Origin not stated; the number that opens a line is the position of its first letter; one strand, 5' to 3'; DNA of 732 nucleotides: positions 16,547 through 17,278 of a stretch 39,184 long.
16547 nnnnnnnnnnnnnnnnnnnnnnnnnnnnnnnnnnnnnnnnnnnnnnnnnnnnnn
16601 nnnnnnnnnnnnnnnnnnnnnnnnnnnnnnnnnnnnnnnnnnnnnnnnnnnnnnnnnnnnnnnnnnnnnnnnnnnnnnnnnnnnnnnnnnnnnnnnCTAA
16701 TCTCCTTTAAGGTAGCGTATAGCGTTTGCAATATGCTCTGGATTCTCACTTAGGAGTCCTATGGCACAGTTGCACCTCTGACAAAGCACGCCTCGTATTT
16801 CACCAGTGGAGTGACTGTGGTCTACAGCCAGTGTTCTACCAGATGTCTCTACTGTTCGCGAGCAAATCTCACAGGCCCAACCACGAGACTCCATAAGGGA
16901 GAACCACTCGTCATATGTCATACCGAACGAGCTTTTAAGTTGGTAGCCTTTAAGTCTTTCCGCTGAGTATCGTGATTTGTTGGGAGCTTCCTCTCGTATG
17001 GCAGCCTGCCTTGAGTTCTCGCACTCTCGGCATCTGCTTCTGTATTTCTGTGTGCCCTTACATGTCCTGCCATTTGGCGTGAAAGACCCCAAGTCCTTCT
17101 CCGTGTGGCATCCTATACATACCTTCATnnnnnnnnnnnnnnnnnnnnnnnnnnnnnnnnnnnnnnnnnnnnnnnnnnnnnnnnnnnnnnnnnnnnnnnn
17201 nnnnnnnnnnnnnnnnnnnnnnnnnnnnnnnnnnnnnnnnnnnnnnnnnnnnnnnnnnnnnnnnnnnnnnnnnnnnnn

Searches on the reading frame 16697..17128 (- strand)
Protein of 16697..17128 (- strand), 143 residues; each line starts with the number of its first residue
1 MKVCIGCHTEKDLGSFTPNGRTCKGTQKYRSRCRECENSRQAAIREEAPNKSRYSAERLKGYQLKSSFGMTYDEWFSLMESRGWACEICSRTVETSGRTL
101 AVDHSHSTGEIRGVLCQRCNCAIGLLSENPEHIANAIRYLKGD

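Call 4: search_protein_families(library=pfam, proteins=[window:16697-17128:-], max_evalue=0.01)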
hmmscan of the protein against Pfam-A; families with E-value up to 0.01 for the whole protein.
window:16697-17128:- (143 aa): 2 families
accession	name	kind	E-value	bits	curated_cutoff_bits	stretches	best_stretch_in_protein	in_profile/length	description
PF02945.21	Endonuclease_7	-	1.6e-19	70.1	23.6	1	64-141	4-81/82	Recombination endonuclease VII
PF18275.7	His_Me_b4a2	-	0.00012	22.4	25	1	2-37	12-47/52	His-Me finger endonuclease beta4-alpha2 domain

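Call 7: search_dna_similar(query=window:16697-17128:-, collection=phages, mode=protein, max_rows=40)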
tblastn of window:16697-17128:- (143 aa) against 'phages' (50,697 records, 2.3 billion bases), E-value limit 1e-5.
Records with a match: 1858; places in all: 1966; records where one place covers at least 80% of the query: 390.
Best place of each record, by identity: 80-90% 1; <60% 1857.
By first word of the organism name: Mycobacterium 1073; Klebsiella 144; Gordonia 114; Escherichia 97; Streptomyces 49; Rhodococcus 49; Yersinia 42; Salmonella 38; Pseudomonas 34; Synechococcus 32; and 48 more.
By host as written in the record: Mycobacterium smegmatis mc2 155 781; Mycobacterium smegmatis mc#155 136; Gordonia terrae 3612 96; Klebsiella pneumoniae 74; - 72; Mycobacterium smegmatis mc2155 57; Escherichia coli 40; Rhodococcus erythropolis RIA 643 37; and 245 more.
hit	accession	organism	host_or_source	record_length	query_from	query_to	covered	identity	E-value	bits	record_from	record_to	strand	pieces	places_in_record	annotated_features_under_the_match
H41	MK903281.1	Escherichia phage Penshu1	Escherichia coli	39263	1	143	45%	87.7%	8e-12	129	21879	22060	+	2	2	hypothetical protein | tail tubular protein A | ribosome_binding_site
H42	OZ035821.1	Kayfunavirus PDP21P1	-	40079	2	141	98%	38.6%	5e-18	85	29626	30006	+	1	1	record has no annotation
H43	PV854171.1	Klebsiella phage RCIP0153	Klebsiella pneumoniae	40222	2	142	99%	38.2%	4e-20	91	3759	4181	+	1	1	hypothetical protein (x2)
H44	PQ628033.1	Klebsiella phage GXKP01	Klebsiella pneumoniae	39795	2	142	99%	38.2%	7e-20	90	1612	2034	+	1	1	none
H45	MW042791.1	Klebsiella phage 066023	Klebsiella pneumoniae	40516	1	143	100%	37.1%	4e-21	93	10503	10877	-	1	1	hypothetical protein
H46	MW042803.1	Klebsiella phage 066041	Klebsiella pneumoniae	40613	1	143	100%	37.1%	4e-21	93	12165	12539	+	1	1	hypothetical protein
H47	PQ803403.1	Klebsiella phage RAD13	Klebsiella pneumoniae ATCC 43816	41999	1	143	100%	37.1%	4e-21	93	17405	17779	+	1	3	endonuclease VII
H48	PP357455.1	Klebsiella phage 175005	Klebsiella pneumoniae 135080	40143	1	143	100%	37.1%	4e-21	93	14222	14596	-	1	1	hypothetical protein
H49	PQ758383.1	Klebsiella phage M1-DAzarov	Klebsiella pneumoniae 669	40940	1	143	100%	37.1%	5e-21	93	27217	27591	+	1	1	hypothetical protein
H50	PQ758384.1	Klebsiella phage M2-DAzarov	Klebsiella pneumoniae 669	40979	1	143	100%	37.1%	5e-21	93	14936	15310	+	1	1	hypothetical protein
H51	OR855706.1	Klebsiella phage Adeo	Klebsiella pneumoniae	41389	1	143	100%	37.1%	5e-21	93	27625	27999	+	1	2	endonuclease VII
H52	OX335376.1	Klebsiella phage cp10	Sewage and Seine river water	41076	1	143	100%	37.1%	6e-21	93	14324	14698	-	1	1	record has no annotation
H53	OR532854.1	Klebsiella phage RCIP0060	Klebsiella pneumoniae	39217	1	143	100%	37.1%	6e-21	93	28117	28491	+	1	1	hypothetical protein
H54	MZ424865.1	Klebsiella phage vB_KoxP_ZX8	Klebsiella oxytoca AD3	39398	1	143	100%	37.1%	6e-21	93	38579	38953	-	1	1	endonuclease VII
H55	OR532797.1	Klebsiella phage RCIP0003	Klebsiella pneumoniae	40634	1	143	100%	37.1%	6e-21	93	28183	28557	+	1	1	hypothetical protein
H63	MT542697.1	Klebsiella phage P509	Klebsiella pneumoniae KP30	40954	1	143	100%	37.1%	8e-21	92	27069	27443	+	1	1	endonuclease VII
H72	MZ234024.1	Escherichia phage vB_EcoP-101136BS1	Escherichia coli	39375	2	141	98%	37.9%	2e-17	83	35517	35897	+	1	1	endonuclease VII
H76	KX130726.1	Escherichia phage ECA2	Escherichia coli ATCC 13706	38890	4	142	97%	38.1%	2e-20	91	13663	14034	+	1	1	endonuclease VII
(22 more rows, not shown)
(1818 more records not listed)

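Call 17: search_protein_families(library=phrogs, proteins=[window:16697-17128:-], max_evalue=0.001)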
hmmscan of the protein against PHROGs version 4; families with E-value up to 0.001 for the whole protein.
window:16697-17128:- (143 aa): 8 families
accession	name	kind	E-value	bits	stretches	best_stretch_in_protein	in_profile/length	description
phrog_2914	-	DNA, RNA and nucleotide metabolism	2.4e-32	113.2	1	3-142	19-154/190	endonuclease VII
phrog_2633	-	DNA, RNA and nucleotide metabolism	4e-31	109.1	1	1-142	13-138/142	endonuclease VII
phrog_307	-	DNA, RNA and nucleotide metabolism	8.4e-22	79.6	1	2-141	58-177/334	endonuclease VII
phrog_1035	-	DNA, RNA and nucleotide metabolism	3.4e-13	51.1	1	1-134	63-221/271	endonuclease VII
phrog_423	-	DNA, RNA and nucleotide metabolism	5.4e-13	50.2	1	77-128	17-69/159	endonuclease VII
phrog_11865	-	DNA, RNA and nucleotide metabolism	8.5e-06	27.2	1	102-127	2-27/95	endonuclease VII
phrog_2255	-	DNA, RNA and nucleotide metabolism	1.1e-05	26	1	1-90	53-117/211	HNH endonuclease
phrog_2340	-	DNA, RNA and nucleotide metabolism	6e-05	24.2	1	1-58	8-65/171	endonuclease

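Call 22: find_homologous_proteins(query=window:16697-17128:-, max_evalue=0.00001)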
Query window:16697-17128:- (143 aa): 10 proteins with E <= 0.00001 among 19 candidates.
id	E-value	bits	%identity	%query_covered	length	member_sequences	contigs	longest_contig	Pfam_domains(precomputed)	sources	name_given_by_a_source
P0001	1.5e-90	319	97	100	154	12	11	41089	PF02945.22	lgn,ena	-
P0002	3.2e-73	263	81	99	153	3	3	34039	PF02945.22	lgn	-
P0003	7.1e-65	236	74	99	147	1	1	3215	PF02945.22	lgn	-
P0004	4.3e-60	220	68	98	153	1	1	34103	PF02945.22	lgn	-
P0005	5.7e-60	220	69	99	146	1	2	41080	PF02945.22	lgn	-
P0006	8.5e-60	219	67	99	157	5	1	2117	PF02945.22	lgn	-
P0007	2.2e-58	214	65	98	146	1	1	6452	PF02945.22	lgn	-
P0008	7.8e-11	60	33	98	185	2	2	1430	PF02945.22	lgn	-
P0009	1.6e-9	56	41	55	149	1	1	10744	PF02945.22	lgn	-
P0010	1.2e-6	47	41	54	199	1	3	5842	PF02945.22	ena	-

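Call 24: find_encoding_contigs(protein=P0001, flank=4000, max_places=8)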
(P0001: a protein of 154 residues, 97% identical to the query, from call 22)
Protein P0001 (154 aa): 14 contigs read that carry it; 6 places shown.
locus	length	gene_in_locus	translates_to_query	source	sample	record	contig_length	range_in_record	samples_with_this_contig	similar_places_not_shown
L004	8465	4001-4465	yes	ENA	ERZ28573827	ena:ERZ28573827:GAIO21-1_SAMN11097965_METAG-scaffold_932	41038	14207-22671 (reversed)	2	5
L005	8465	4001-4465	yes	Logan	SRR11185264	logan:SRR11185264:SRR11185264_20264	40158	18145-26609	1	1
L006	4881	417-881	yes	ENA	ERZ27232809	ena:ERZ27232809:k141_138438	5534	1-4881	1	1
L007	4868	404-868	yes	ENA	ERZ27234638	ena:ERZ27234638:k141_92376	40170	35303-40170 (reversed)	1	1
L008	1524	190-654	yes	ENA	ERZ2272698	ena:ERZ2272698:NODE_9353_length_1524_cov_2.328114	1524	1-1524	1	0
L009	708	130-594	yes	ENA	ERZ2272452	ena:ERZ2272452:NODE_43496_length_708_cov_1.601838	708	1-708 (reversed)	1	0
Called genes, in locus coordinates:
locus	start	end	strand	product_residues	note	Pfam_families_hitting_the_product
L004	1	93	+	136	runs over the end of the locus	PF13392:HNH_3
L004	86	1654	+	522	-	PF12236:Head-tail_con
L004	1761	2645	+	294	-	PF05396:Phage_T7_Capsid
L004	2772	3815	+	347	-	PF21703:Gp10A-like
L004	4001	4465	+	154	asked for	PF02945:Endonuclease_7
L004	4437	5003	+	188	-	PF17212:Tube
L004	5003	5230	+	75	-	PF12961:DUF3850, PF04266:ASCH (weak)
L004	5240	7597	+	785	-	PF25675:Phage_nozzle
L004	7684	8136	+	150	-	PF11090:Phage_T7_Gp13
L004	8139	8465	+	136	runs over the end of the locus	PF02945:Endonuclease_7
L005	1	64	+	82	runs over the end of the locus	PF11653:VirionAssem_T7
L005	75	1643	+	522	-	PF12236:Head-tail_con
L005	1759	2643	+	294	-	PF05396:Phage_T7_Capsid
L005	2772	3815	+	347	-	PF21703:Gp10A-like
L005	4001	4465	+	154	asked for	PF02945:Endonuclease_7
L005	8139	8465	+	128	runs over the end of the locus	PF02945:Endonuclease_7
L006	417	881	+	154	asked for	PF02945:Endonuclease_7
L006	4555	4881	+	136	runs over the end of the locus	PF02945:Endonuclease_7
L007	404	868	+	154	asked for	PF02945:Endonuclease_7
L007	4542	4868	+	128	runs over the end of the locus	PF02945:Endonuclease_7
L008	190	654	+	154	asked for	PF02945:Endonuclease_7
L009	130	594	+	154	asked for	PF02945:Endonuclease_7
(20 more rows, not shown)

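Call 25: find_encoding_contigs(protein=P0002, flank=3000, max_places=3)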
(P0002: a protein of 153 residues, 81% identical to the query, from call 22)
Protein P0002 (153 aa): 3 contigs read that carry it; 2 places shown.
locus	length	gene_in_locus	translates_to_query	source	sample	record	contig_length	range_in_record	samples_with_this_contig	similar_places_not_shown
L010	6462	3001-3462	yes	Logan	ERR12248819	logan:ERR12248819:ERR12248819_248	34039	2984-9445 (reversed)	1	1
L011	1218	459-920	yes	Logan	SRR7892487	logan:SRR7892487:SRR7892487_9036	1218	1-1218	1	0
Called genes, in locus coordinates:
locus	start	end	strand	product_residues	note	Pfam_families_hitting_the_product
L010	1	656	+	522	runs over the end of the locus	PF12236:Head-tail_con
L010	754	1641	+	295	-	PF05396:Phage_T7_Capsid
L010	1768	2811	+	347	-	PF21703:Gp10A-like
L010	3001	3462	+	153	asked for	PF02945:Endonuclease_7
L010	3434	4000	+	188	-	PF17212:Tube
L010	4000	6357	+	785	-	PF25675:Phage_nozzle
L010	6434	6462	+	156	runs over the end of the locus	PF11090:Phage_T7_Gp13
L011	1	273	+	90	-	?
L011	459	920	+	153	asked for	PF02945:Endonuclease_7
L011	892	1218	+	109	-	?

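Call 26: find_encoding_contigs(protein=P0004, flank=3000, max_places=3)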
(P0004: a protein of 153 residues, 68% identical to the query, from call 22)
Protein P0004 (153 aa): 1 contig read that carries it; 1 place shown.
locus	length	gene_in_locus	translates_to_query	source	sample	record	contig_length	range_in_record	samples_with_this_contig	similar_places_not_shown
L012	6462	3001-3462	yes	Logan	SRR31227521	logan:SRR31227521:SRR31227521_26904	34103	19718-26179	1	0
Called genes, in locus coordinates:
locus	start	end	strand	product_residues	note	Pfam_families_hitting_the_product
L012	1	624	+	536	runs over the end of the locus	PF12236:Head-tail_con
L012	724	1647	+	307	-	PF05396:Phage_T7_Capsid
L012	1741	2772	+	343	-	PF21703:Gp10A-like, PF25209:Phage_capsid_4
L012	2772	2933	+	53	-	-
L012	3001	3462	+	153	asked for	PF02945:Endonuclease_7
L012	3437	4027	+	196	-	PF17212:Tube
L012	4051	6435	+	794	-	PF25675:Phage_nozzle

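Call 27: find_encoding_contigs(protein=P0005, flank=3000, max_places=3)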
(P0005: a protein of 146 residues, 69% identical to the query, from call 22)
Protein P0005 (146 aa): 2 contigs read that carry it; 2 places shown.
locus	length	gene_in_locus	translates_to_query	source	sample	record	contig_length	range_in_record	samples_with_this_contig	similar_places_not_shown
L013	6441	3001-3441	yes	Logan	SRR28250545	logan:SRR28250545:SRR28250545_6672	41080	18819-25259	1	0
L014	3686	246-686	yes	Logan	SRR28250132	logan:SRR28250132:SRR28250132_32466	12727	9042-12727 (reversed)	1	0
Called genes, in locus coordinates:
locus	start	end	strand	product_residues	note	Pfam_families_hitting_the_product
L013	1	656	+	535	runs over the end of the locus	PF12236:Head-tail_con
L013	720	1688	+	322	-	PF05396:Phage_T7_Capsid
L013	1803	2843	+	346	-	PF21703:Gp10A-like, PF25209:Phage_capsid_4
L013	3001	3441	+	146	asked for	PF02945:Endonuclease_7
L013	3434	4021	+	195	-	PF17212:Tube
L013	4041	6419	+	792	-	PF25675:Phage_nozzle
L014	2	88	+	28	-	?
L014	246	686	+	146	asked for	PF02945:Endonuclease_7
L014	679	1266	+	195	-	PF17212:Tube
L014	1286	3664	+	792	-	PF25675:Phage_nozzle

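Call 28: search_solved_structures(query=window:16697-17128:-, max_evalue=1, show_alignments=3)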
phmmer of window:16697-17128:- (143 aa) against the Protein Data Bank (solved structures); distinct sequences matched with E-value up to 1: 7.
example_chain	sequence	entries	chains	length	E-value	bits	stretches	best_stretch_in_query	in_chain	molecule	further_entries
3fc3_A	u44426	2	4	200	3.3e-10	43.6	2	80-141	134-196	Restriction endonuclease Hpy99I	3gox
1e7d_A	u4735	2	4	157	0.005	20.3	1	77-127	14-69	RECOMBINATION ENDONUCLEASE VII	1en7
1e7l_A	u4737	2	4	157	0.025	18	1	77-127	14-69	RECOMBINATION ENDONUCLEASE VII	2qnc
2qnf_A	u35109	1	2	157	0.035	17.6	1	77-127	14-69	Recombination endonuclease VII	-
7y19_A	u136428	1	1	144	0.12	15.9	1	68-91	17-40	Transcriptional regulator VpsR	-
8bgu_F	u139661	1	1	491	0.44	14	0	34-97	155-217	E3 ubiquitin-protein ligase Mdm2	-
5nrl_T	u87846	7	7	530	0.88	13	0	26-101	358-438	Pre-mRNA-splicing factor PRP9 | PRP9 isoform 1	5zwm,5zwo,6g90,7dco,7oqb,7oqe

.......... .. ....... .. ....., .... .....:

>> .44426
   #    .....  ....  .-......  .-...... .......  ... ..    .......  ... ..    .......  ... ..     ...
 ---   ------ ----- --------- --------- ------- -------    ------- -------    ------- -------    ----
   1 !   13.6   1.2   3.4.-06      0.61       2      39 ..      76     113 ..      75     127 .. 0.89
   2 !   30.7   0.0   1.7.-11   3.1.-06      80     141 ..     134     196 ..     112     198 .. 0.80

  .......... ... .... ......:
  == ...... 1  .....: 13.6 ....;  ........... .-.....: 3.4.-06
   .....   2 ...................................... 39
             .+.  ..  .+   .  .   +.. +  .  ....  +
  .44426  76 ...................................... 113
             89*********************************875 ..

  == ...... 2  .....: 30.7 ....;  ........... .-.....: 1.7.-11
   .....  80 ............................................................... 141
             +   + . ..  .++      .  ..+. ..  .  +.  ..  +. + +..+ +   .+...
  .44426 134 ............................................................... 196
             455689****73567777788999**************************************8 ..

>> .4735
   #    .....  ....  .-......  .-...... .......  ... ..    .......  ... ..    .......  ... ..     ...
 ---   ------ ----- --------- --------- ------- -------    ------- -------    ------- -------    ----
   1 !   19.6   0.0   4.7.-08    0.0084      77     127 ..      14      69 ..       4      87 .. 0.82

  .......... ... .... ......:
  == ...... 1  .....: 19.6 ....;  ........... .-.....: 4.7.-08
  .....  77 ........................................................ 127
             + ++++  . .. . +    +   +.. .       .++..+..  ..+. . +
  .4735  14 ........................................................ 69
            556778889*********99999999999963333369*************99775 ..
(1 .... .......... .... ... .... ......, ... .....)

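Call 33: get_annotated_region(hit=H63, flank=2500)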
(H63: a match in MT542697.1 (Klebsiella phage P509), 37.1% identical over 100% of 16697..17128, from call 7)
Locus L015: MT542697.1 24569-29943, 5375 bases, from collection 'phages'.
description: Klebsiella phage P509, complete genome.
organism: Klebsiella phage P509 (NCBI taxid 2748341)
taxonomy: Viruses; Duplodnaviria; Heunggongvirae; Uroviricota; Caudoviricetes; Autographiviridae; Studiervirinae; Przondovirus
host: Klebsiella pneumoniae KP30; source: human respiratory tract; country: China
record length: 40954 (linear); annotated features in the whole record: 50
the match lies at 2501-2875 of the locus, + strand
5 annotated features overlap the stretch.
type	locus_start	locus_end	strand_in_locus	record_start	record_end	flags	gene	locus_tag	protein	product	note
CDS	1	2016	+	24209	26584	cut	-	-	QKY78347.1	tail fiber protein / tail tubular protein B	tail fiber protein / T7-like tail tubular protein B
CDS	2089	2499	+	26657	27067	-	-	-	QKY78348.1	internal (core) protein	-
CDS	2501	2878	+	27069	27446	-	-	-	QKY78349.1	endonuclease VII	-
CDS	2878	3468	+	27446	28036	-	-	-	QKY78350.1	internal (core) protein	-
CDS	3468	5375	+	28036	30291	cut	-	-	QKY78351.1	internal (core) protein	-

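Call 34: get_annotated_region(hit=H72, flank=2500)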
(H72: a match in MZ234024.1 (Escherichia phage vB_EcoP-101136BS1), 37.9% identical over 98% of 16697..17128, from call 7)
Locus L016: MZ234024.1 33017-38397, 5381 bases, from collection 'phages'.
description: Escherichia phage vB_EcoP-101136BS1, complete genome.
organism: Escherichia phage vB_EcoP-101136BS1 (NCBI taxid 2865801)
taxonomy: Viruses; Duplodnaviria; Heunggongvirae; Uroviricota; Caudoviricetes; Autographiviridae; Studiervirinae; Kayfunavirus; Kayfunavirus LM33P1
host: Escherichia coli; source: -; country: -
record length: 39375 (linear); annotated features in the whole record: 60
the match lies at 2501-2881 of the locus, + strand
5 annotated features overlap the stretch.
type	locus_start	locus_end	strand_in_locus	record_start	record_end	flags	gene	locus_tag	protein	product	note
CDS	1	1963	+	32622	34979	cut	-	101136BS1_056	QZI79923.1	non-contractile tail tubular protein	non-contractile tail tubular protein Gp12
CDS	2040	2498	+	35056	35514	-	-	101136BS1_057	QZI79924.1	internal (core) protein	-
CDS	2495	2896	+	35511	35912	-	-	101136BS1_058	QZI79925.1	endonuclease VII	-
CDS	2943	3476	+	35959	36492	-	-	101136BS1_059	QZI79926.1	internal (core) protein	-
CDS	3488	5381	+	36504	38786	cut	-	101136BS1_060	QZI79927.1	internal virion protein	DNA ejectosomeComponent, internal virion protein Gp15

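Call 35: get_annotated_region(hit=H76, flank=2500)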
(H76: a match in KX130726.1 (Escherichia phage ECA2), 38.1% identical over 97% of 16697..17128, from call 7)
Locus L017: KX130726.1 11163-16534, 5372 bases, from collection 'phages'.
description: Escherichia phage ECA2, complete genome.
organism: Escherichia phage ECA2 (NCBI taxid 1852630)
taxonomy: Viruses; Duplodnaviria; Heunggongvirae; Uroviricota; Caudoviricetes; Autographiviridae; Studiervirinae; Teetrevirus; Teetrevirus ECA2
host: Escherichia coli ATCC 13706; source: -; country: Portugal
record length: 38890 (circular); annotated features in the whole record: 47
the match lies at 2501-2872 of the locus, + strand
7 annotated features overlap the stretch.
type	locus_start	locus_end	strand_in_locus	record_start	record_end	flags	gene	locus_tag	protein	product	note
CDS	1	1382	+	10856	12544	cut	-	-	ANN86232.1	tail fibers protein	-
CDS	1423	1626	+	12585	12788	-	-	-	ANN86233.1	class II holin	-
CDS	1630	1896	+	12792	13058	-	-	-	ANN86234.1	DNA packaging protein A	DNA packaging protein A, T7-like gp18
CDS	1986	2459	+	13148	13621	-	-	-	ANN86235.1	endopeptidase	-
CDS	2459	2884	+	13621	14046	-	-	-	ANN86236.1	endonuclease VII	-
CDS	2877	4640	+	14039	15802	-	-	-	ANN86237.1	DNA packaging protein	-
CDS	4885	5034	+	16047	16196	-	-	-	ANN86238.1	hypothetical protein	-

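Call 50: predict_structure(alignment_id=A2)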
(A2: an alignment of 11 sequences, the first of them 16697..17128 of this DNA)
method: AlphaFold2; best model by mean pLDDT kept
length: 143 residues; sequences in the alignment: 11
mean_pLDDT: 81.3   pTM: 0.48
mean pLDDT of the five models: 81.3, 80.7, 78.8, 76.7, 74.7
residues with pLDDT >= 90: 36; 70-90: 87; 50-70: 20; < 50: 0
segments of 3 or more residues with pLDDT < 50: none
pLDDT, mean of each block of 10 residues (from residue 1): 94 92 89 93 75 67 71 86 88 80 79 85 72 72 65
secondary structure, 60 per line:
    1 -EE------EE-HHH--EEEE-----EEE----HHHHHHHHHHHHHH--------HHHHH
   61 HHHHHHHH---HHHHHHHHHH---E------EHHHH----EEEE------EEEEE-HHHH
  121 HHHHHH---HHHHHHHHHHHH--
elements in order: E18-21 E27-29 H34-47 H56-68 H72-81 H93-96 E101-104 E111-115 H117-126 H130-141
